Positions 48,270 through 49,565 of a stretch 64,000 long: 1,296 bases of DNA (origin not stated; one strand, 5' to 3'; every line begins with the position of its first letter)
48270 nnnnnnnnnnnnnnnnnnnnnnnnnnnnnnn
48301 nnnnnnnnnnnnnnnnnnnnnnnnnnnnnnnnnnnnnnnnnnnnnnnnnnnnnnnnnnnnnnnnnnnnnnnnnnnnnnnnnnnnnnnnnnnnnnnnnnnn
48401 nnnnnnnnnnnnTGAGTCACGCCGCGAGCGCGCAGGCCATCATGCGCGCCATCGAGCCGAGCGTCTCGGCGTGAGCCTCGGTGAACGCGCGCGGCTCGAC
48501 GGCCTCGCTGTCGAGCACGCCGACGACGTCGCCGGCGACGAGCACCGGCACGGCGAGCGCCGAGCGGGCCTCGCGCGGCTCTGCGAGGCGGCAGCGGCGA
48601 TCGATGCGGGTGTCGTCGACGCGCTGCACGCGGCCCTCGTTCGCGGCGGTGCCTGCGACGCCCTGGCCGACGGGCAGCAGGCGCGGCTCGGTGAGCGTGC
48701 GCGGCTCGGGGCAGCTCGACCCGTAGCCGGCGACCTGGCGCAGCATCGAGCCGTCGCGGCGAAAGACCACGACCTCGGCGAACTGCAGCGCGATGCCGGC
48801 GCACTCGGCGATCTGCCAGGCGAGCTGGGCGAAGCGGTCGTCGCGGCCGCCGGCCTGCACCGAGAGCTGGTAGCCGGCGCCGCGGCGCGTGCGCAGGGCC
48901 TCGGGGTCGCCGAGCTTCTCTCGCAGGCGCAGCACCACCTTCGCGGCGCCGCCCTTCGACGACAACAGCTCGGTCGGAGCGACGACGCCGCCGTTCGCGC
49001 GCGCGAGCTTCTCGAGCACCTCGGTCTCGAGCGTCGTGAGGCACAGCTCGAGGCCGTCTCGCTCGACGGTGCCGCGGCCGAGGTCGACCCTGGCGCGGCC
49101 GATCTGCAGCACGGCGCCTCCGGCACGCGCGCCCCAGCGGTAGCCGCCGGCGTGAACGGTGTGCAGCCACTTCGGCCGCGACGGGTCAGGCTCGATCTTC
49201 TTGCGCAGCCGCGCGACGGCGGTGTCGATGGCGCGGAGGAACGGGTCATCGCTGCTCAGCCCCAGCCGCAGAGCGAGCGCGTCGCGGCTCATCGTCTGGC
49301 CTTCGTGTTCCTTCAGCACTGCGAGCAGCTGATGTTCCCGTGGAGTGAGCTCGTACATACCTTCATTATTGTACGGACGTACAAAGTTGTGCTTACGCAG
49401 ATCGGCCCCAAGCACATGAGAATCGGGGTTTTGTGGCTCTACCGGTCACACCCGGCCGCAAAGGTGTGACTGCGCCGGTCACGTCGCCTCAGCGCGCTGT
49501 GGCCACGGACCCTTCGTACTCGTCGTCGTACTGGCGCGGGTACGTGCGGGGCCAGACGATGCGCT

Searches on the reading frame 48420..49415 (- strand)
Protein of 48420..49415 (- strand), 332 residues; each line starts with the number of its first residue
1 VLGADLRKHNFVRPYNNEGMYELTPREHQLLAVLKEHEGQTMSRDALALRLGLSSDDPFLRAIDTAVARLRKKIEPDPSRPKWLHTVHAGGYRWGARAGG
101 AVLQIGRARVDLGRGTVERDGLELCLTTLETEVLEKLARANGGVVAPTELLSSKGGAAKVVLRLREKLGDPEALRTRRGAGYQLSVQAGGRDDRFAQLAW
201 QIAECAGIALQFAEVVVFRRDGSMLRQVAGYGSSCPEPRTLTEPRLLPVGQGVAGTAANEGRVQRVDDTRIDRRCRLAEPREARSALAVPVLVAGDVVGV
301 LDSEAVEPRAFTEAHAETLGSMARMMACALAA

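Call 6: search_protein_families(library=pfam, proteins=[window:48420-49415:-], max_evalue=0.1)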
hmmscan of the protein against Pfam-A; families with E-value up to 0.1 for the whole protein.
window:48420-49415:- (332 aa): 7 families
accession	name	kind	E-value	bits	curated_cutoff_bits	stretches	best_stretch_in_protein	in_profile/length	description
PF00486.34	Trans_reg_C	-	1.4e-24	86.4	26.2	2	21-93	4-76/77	Transcriptional regulatory protein, C terminal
PF13185.12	GAF_2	-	5.4e-12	46.5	28.6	1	211-330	21-135/136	GAF domain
PF01590.32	GAF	-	5.8e-11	43.5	22.4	1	206-330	13-133/133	GAF domain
PF13492.12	GAF_3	-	0.00075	20.3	27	1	196-331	3-128/129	GAF domain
PF12802.13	MarR_2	-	0.009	16.6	27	1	23-54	3-33/61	MarR family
PF24492.1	HEAT_ECM29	-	0.042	14.4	27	0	105-213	39-143/160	Proteasome adapter and scaffold protein ECM29, HEAT-repeat domain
PF08279.18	HTH_11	-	0.094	13.1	25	0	26-55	1-29/55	HTH domain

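Call 34: search_protein_families(library=ncbifam, proteins=[window:48420-49415:-], max_evalue=0.1)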
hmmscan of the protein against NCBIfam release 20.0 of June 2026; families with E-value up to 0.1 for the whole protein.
window:48420-49415:- (332 aa): 37 families (the best 25 are shown)
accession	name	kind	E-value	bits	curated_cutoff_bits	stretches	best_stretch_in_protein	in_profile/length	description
NF045944.1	ResRegRpaBCyano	equivalog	2.3e-16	59.9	330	2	15-93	146-226/229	response regulator transcription factor RpaB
NF040689.1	MtrAB_MtrA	equivalog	4.4e-15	55.6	300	2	17-94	141-218/219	MtrAB system response regulator MtrA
NF040534.1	resp_reg_YycF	equivalog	4.1e-14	52.4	340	2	20-92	153-225/231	response regulator YycF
NF005568.0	PRK07239.1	equivalog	8.2e-12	44.7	273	2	18-94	301-371/381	uroporphyrinogen-III synthase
NF007005.1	PRK09468.1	equivalog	1.3e-11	44.3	331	1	17-92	154-229/237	osmolarity response regulator transcription factor OmpR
TIGR01387.1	cztR_silR_copR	subfamily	3.7e-11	43.1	279.2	1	17-92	142-216/218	heavy metal response regulator transcription factor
NF007977.0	PRK10701.1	equivalog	6e-11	42.3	330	1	23-97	162-236/241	two-component system response regulator RstA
NF010430.0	PRK13856.1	equivalog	1.8e-10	41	344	1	17-95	150-228/241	two-component response regulator VirG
NF041733.1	resp_reg_CseB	equivalog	1.8e-10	40.6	350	2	101-185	135-227/228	two-component system response regulator CseB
NF008034.0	PRK10766.1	equivalog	1.2e-09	38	275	1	16-95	153-227/231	two-component system response regulator TorR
NF033118.1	vanR-O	exception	1.4e-09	37.7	505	2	102-188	129-224/233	vancomycin resistance response regulator transcription factor VanR-O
NF008199.0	PRK10955.1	equivalog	1.6e-08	34.8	341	1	19-92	153-226/232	envelope stress response regulator transcription factor CpxR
NF053854.1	RespRegPhoBBctds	equivalog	1.7e-08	34.1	270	1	21-76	154-209/225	two-component system response regulator PhoB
NF045991.1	RespRegCtrARhodob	equivalog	2e-08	34.3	350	1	22-92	149-219/224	response regulator transcription factor CtrA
NF008567.0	PRK11517.1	equivalog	5.9e-08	32.3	353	1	20-96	145-220/223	response regulator transcription factor HprR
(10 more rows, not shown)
